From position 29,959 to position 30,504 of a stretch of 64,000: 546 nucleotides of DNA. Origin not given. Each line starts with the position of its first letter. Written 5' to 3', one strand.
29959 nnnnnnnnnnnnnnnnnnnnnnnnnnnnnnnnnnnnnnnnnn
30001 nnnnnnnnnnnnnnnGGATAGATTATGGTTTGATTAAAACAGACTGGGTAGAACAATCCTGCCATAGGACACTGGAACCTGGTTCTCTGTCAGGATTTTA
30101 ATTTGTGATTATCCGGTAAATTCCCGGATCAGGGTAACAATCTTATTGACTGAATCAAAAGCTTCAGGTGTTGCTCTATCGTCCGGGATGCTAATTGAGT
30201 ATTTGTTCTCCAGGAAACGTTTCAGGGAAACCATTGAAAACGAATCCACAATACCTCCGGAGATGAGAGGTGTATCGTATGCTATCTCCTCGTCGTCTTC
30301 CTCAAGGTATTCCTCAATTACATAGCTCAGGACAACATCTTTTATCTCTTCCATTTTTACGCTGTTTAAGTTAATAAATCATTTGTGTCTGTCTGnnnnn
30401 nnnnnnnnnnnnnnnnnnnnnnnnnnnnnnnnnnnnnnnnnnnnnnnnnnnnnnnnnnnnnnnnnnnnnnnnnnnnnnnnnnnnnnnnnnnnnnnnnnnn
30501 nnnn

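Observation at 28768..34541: tdh-kbl pair extended by an Acs-like adenylating enzyme, a dedicated carrier protein and a second Kbl-type alpha-oxoamine synthase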

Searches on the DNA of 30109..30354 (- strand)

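Call 36: search_rna_families(sources=[L004, L007, L012, L014, L015, L021, L028], threshold=gathering)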
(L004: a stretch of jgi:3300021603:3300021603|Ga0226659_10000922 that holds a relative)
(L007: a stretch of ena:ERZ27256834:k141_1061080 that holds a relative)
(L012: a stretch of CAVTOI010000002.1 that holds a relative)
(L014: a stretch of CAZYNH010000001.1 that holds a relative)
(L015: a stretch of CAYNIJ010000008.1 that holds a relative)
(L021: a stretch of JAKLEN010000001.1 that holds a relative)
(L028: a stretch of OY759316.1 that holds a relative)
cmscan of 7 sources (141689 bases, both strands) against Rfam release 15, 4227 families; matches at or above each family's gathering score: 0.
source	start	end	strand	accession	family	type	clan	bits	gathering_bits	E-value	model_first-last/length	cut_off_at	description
